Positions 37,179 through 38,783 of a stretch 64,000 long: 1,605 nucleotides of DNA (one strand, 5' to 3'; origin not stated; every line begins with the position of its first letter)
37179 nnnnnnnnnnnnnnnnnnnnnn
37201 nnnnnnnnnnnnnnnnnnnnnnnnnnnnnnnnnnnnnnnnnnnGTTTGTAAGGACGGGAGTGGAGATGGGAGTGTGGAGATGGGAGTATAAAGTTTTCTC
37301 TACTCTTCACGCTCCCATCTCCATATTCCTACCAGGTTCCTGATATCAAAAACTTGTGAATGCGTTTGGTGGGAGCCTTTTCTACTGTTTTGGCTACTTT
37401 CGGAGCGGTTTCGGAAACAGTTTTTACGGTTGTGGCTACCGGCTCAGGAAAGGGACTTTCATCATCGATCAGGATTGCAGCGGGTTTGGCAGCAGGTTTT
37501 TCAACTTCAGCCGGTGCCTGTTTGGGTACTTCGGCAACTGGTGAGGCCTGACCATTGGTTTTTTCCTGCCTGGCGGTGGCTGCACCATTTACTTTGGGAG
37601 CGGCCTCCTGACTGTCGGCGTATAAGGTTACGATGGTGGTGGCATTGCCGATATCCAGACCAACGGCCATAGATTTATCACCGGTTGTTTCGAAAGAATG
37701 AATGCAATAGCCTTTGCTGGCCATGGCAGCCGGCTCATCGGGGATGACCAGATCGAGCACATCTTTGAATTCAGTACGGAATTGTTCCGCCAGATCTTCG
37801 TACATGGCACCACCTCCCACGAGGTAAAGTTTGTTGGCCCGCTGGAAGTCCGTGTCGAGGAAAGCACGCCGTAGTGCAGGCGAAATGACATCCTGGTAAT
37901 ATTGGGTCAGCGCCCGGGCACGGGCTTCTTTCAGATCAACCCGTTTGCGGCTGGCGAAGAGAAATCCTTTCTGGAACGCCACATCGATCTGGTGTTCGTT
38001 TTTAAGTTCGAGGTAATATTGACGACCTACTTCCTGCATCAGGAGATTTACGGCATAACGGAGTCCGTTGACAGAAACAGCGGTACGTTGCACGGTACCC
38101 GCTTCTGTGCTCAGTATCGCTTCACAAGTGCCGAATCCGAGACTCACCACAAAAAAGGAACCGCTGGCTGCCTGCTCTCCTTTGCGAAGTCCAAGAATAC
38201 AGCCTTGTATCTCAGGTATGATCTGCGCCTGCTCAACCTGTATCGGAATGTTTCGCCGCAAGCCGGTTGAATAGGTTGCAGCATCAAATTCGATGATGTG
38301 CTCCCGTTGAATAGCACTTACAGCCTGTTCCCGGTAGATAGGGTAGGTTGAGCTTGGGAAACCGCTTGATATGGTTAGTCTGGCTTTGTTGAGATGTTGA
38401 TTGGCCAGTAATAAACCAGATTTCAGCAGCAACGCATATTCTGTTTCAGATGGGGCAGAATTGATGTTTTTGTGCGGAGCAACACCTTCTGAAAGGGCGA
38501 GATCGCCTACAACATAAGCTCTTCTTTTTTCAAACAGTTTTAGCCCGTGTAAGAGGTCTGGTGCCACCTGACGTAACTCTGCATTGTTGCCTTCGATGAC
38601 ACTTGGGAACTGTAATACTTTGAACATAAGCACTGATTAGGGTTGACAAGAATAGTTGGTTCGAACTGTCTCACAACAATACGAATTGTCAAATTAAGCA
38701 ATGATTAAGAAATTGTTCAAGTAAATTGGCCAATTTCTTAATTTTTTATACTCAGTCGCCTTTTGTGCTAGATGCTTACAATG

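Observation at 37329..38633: Chromosomal actin-like (ParM/AlfA-type) ATPase with the phosphate-1 beta-hairpin relocated to the C-terminus, plus a disordered tail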

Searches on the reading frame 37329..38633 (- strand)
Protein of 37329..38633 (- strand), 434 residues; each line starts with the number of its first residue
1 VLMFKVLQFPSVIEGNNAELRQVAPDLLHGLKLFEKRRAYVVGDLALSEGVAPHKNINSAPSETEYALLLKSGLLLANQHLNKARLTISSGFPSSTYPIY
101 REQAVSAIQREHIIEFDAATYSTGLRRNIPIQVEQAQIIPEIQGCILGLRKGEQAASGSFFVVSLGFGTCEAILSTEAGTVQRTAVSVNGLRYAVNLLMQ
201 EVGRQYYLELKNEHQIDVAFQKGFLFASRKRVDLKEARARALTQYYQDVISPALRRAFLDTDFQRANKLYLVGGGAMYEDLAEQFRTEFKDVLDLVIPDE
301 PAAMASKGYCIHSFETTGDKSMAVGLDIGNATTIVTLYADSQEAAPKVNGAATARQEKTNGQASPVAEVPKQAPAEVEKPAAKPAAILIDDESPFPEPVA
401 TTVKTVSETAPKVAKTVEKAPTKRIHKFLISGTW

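Call 3: search_protein_families(library=pfam, proteins=[window:37329-38633:-], max_evalue=10)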
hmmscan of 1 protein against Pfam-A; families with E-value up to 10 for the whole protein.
window:37329-38633:- (434 aa): 3 families
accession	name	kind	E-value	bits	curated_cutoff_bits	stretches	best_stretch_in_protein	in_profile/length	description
PF17989.7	ALP_N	-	2.2e-07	31.6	26.3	1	9-141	21-145/148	Actin like proteins N terminal domain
PF21522.3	MreB-like_C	-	1.2e-05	26.4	27.8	1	163-277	2-115/123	Archaeal actin homologue MreB-like, C-terminal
PF09299.17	Mu-transpos_C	-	0.022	15.2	21.7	1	174-205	5-36/61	Mu transposase, C-terminal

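Call 4: search_protein_families(library=ncbifam, proteins=[window:37329-38633:-], max_evalue=10)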
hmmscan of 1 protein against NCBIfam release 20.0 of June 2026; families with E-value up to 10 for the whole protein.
window:37329-38633:- (434 aa): 2 families
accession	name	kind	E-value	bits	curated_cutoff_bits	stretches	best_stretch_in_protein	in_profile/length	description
NF011660.0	PRK15080.1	equivalog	0.046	12.9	182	1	264-302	226-262/277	ethanolamine utilization protein EutJ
NF033760.1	gliding_GltG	equivalog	0.41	9.1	650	1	328-423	89-178/650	adventurous gliding motility protein GltG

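Call 5: search_solved_structures(query=window:37329-38633:-, max_evalue=10, show_alignments=3)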
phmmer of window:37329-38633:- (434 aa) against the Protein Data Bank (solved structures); distinct sequences matched with E-value up to 10: 1.
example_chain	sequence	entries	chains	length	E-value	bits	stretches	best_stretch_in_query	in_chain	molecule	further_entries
7ase_Y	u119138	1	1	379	0.31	13.2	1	325-394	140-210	Eukaryotic translation initiation factor 5, putative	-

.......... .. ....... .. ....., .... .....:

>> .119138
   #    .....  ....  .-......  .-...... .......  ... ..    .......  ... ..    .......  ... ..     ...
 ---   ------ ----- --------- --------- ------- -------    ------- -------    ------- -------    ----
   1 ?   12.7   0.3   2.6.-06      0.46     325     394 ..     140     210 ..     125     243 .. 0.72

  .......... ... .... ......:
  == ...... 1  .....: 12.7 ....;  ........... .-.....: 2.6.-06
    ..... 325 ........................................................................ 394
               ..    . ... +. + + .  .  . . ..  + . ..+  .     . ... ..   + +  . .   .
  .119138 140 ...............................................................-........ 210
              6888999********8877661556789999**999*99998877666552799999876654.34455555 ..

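Call 6: find_homologous_proteins(query=window:37329-38633:-, max_evalue=0.001)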
Query window:37329-38633:- (434 aa): 215 proteins with E <= 0.001 among 8000 candidates; the best 120 are listed.
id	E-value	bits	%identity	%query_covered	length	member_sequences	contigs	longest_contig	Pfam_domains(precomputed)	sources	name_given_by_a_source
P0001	3.0e-280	947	100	100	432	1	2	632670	PF17989.8,PF21522.4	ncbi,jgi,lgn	-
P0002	2.6e-214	730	79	100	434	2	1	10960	PF21522.4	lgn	-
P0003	1.4e-213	727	78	100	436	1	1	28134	PF17989.8,PF21522.4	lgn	-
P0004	6.4e-213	725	78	100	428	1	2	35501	PF17989.8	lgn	-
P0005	9.6e-212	721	78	100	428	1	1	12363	PF17989.8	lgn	-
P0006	1.1e-211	721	79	100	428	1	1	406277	PF17989.8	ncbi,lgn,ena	-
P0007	2.0e-209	714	78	100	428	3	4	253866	PF17989.8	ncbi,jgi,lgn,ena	-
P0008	3.0e-167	575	60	100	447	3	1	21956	-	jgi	jgi:plasmid segregation protein ParM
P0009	1.2e-162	560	59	100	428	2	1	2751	-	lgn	-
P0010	1.2e-161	556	59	100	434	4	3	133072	-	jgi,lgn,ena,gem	-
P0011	1.6e-161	556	59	100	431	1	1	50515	PF21522.4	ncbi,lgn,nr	ncbi:MAG: hypothetical protein Q8J69_11315 [Sphingobacteriaceae bacterium]|nr:hypothetical protein [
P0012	1.2e-160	553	58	100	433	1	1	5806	PF21522.4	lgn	-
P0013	2.0e-160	552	57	100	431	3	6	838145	-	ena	-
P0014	1.0e-159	550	58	100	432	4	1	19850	PF21522.4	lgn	-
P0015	3.5e-156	538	57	100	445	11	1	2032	PF21522.4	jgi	-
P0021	3.2e-149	515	55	100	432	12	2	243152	-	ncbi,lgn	-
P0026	3.3e-139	482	61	80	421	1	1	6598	PF21522.4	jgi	jgi:plasmid segregation protein ParM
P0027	2.5e-129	450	58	78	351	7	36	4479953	PF17989.8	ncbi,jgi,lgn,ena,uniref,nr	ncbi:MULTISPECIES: ParM/StbA family protein [Roseivirga]|jgi:hypothetical protein|uniref:Actin-like 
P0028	8.5e-129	448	58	79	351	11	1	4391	PF17989.8,PF21522.4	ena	-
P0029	1.8e-128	447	57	78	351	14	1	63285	PF17989.8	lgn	-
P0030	2.1e-128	447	57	78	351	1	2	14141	PF17989.8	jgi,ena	-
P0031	2.4e-128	447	56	78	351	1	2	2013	PF17989.8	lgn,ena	-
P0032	2.6e-128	447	57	79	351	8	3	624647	PF17989.8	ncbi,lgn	-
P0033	8.6e-128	445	57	78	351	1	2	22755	PF17989.8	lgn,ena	-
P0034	1.1e-127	444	57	78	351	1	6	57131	PF17989.8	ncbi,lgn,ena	-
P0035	1.4e-127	444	57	78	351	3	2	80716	PF17989.8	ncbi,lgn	-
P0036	1.6e-127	444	58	78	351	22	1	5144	PF17989.8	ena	-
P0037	8.9e-127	441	56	78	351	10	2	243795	PF17989.8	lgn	-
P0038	1.8e-126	440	56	78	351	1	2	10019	PF17989.8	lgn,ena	-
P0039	3.2e-126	440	55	79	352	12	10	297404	PF17989.8,PF21522.4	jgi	jgi:plasmid segregation protein ParM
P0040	6.1e-126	439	56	78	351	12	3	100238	PF17989.8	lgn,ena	-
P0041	2.1e-125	437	57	78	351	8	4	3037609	PF17989.8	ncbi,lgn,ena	-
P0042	3.3e-125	436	55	78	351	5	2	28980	PF17989.8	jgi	-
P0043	1.1e-124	435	56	78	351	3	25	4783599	PF17989.8,PF21522.4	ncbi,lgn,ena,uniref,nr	ncbi:hypothetical protein BXY85_3615 [Roseivirga pacifica]|uniref:Actin-like protein N-terminal doma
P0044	1.2e-124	434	56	78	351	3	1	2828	PF17989.8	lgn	-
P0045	1.3e-124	434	55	78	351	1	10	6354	PF17989.8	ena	-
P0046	1.5e-124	434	56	78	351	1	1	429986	PF17989.8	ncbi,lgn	-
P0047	2.4e-124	433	55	78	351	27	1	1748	PF17989.8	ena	-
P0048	5.0e-124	432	56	79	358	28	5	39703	PF17989.8,PF21522.4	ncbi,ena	-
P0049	5.8e-124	432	56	78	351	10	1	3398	PF17989.8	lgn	-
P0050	6.2e-124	432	55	78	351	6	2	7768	PF17989.8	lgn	-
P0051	6.3e-124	432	55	78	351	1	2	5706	PF17989.8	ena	-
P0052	1.2e-123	431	55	78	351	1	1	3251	PF17989.8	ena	-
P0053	2.1e-123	430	55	78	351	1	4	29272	PF17989.8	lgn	-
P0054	5.6e-123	429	55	78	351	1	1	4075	PF17989.8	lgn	-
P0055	4.3e-122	426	55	78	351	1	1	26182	PF17989.8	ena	-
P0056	2.8e-121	423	55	78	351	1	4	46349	PF17989.8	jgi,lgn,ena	-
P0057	3.9e-121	423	54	77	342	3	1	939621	PF17989.8,PF21522.4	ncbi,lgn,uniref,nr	ncbi:hypothetical protein [Penaeicola halotolerans]|uniref:ParM/StbA family protein n=1 Tax=Penaeico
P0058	9.3e-119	415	54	78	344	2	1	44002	PF17989.8,PF21522.4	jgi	jgi:plasmid segregation protein ParM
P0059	2.9e-117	410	53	78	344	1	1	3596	PF17989.8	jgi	jgi:plasmid segregation protein ParM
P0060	5.0e-116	406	51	82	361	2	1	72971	PF17989.8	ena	-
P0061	7.0e-116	406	52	78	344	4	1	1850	PF21522.4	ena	-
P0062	3.0e-114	400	52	78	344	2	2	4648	PF17989.8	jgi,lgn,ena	jgi:glycerol-3-phosphate responsive antiterminator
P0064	1.0e-113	398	51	78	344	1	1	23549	PF17989.8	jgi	jgi:plasmid segregation protein ParM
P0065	2.8e-112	394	66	68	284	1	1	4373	PF21522.4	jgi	jgi:hypothetical protein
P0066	4.3e-112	393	53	77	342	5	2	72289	PF21522.4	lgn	-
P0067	7.8e-112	392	52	77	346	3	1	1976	PF17989.8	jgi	jgi:plasmid segregation protein ParM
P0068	2.1e-111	391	52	77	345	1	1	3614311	PF17989.8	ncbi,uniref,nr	ncbi:ParM/StbA family protein [Litoribacter populi]|uniref:ParM/StbA family protein n=1 Tax=Litoriba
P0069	2.8e-111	390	53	76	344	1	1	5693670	PF17989.8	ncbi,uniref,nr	ncbi:hypothetical protein KZP23_02885 [Echinicola marina]|uniref:ParM/StbA family protein n=1 Tax=Ec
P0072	1.8e-110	388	52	78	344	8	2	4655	PF21522.4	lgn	-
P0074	1.1e-109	385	53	76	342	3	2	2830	PF17989.8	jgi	jgi:plasmid segregation protein ParM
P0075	1.2e-109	385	51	77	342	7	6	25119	PF17989.8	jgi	jgi:plasmid segregation protein ParM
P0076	5.3e-109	383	51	77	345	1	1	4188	PF17989.8,PF21522.4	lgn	-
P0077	4.3e-108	380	49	79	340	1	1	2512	PF17989.8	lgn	-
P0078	4.6e-107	377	50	77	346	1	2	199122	PF17989.8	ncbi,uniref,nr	ncbi:ParM/StbA family protein [Mongoliitalea lutea]|uniref:Actin-like protein N-terminal domain-cont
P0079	5.1e-107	376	50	77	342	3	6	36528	PF17989.8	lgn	-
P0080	2.7e-106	374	50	77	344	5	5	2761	PF17989.8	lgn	-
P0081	2.9e-106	374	49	79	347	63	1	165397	PF17989.8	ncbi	ncbi:ParM/StbA family protein [Cyclobacterium xiamenense]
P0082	5.4e-106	373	49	79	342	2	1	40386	PF17989.8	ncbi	ncbi:ParM/StbA family protein [Flagellimonas marinaquae]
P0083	5.1e-105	370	49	77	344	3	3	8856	PF17989.8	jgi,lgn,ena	-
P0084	5.2e-105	370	49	79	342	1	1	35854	PF17989.8,PF21522.4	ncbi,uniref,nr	ncbi:ParM/StbA family protein [Lunatibacter salilacus]|uniref:ParM/StbA family protein n=1 Tax=Lunat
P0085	6.1e-105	370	49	79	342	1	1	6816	PF17989.8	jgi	jgi:plasmid segregation protein ParM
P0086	7.0e-105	369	51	77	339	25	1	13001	PF17989.8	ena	-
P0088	1.3e-104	368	50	77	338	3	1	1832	PF17989.8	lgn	-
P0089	1.8e-104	368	49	79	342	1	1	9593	PF17989.8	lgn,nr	nr:hypothetical protein [Cytophagales bacterium]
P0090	3.5e-104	367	50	77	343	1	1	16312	PF17989.8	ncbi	-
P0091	4.8e-104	367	50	77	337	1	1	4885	PF17989.8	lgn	-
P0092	5.0e-104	367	48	79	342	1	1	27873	PF17989.8,PF21522.4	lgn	-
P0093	7.2e-104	366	59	63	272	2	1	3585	PF17989.8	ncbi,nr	ncbi:MAG: hypothetical protein HWE07_05550, partial [Cytophagia bacterium]|nr:hypothetical protein [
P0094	1.3e-103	365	50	77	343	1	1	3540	PF17989.8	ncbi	-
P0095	1.8e-103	365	48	79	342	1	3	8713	PF17989.8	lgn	-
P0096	1.0e-102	362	48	79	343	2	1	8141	PF17989.8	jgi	jgi:plasmid segregation protein ParM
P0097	1.1e-102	362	47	79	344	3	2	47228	PF17989.8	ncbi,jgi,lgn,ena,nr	ncbi:MAG: ParM/StbA family protein [Massilibacteroides sp.]|nr:ParM/StbA family protein [Massilibact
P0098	1.2e-102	362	50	77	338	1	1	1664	PF17989.8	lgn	-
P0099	4.0e-102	360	50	77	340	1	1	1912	PF17989.8,PF21522.4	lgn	-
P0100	4.3e-102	360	48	78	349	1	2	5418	PF17989.8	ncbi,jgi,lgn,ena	-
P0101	4.9e-102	360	47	80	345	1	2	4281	PF17989.8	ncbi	-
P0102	7.1e-102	359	47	79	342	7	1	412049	PF17989.8,PF21522.4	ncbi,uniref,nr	ncbi:ParM/StbA family protein [Lunatimonas salinarum]|uniref:ParM/StbA family protein n=1 Tax=Lunati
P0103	8.5e-102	359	48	77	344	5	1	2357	PF17989.8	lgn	-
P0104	8.6e-102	359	48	79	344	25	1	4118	PF17989.8,PF21522.4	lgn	-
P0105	1.2e-101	359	48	77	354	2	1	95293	PF17989.8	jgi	jgi:hypothetical protein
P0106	1.6e-101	358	46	78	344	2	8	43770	PF17989.8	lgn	-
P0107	1.7e-101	358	50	77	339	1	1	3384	PF17989.8,PF21522.4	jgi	-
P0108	4.9e-101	357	48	76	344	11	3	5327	PF17989.8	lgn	-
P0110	7.9e-101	356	48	78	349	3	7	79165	PF17989.8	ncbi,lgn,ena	-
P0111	1.0e-100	356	48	76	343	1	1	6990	PF17989.8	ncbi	-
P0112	1.4e-100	355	47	79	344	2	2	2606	PF17989.8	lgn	-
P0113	3.0e-100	354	47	76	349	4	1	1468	PF17989.8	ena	-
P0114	1.1e-99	352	49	77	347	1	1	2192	PF17989.8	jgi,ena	-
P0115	1.8e-99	352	49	77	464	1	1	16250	-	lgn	-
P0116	2.0e-99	351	48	76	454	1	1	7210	PF17989.8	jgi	-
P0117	2.3e-99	351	48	77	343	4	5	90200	PF17989.8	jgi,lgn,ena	jgi:hypothetical protein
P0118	7.0e-98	346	49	76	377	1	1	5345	PF17989.8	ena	-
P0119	8.1e-98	346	47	78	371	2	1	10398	PF17989.8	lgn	-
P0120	1.1e-97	346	48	76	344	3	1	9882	PF17989.8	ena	-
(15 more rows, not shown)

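Call 16: find_encoding_contigs(protein=P0001, flank=6000, max_places=3)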
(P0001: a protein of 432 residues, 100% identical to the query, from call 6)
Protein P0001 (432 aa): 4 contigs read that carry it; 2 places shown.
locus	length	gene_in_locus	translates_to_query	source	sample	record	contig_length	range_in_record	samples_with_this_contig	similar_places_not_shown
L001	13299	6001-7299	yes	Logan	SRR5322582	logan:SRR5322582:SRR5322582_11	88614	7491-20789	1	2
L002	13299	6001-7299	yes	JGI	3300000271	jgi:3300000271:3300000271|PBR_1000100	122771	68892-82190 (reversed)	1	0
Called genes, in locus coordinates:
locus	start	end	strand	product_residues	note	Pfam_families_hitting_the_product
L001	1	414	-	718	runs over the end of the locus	PF10459:Peptidase_S46, PF00089:Trypsin (faint), PF13365:Trypsin_2 (faint)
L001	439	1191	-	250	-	PF01553:Acyltransferase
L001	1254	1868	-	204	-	PF12099:DUF3575 (weak)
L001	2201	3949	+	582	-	PF07719:TPR_2 (faint), PF03572:Peptidase_S41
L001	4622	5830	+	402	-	PF05222:AlaDh_PNT_N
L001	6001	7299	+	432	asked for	PF17989:ALP_N (weak), PF21522:MreB-like_C (faint)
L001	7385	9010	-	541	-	PF01039:Carboxyl_trans, PF06833:MdcE (faint), PF03255:ACCA (weak)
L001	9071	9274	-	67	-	PF12844:HTH_19, PF13560:HTH_31, PF01381:HTH_3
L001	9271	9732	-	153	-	-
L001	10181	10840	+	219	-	PF00923:TAL_FSA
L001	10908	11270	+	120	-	PF08818:DUF1801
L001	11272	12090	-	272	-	PF00106:adh_short, PF08659:KR, PF13561:adh_short_C2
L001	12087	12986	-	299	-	PF02899:Phage_int_SAM_1, PF13102:Phage_int_SAM_5 (faint), PF00589:Phage_integrase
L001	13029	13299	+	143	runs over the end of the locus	PF01220:DHquinase_II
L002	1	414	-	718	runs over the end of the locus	PF10459:Peptidase_S46, PF00089:Trypsin (faint), PF13365:Trypsin_2 (faint)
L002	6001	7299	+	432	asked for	PF17989:ALP_N (weak), PF21522:MreB-like_C (faint)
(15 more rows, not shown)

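Call 17: find_encoding_contigs(protein=P0027, flank=6000, max_places=3)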
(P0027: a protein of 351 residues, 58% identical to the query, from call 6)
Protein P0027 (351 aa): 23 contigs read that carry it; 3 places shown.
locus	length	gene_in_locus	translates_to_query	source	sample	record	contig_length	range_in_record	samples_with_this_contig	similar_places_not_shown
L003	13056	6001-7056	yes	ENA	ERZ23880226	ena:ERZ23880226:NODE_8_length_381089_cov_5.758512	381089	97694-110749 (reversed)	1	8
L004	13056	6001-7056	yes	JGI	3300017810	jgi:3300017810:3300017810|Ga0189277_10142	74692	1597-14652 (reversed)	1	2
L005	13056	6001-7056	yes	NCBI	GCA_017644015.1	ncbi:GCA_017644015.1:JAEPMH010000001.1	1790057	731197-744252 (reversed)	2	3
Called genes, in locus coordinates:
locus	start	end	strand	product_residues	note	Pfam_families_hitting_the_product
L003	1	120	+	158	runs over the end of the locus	PF01967:MoaC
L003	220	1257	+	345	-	PF02012:BNR (faint), PF15902:Sortilin-Vps10 (weak)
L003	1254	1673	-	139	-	PF00472:RF-1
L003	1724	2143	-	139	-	-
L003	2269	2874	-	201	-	PF13563:2_5_RNA_ligase2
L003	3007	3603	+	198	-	PF08818:DUF1801, PF13376:OmdA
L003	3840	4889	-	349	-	PF09995:MPAB_Lcp_cat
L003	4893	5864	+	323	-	-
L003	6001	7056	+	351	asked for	PF17989:ALP_N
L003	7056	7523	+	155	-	PF04519:Bactofilin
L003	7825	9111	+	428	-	PF00579:tRNA-synt_1b, PF22421:SYY_C-terminal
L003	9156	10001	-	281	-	PF14054:DUF4249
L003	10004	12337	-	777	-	PF13620:CarboxypepD_reg, PF13715:CarbopepD_reg_2, PF07715:Plug (weak)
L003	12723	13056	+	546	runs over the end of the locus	PF03109:ABC1, PF27536:UbiB_helical (weak)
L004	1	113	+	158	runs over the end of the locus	PF01967:MoaC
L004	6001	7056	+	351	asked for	PF17989:ALP_N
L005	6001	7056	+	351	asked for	PF17989:ALP_N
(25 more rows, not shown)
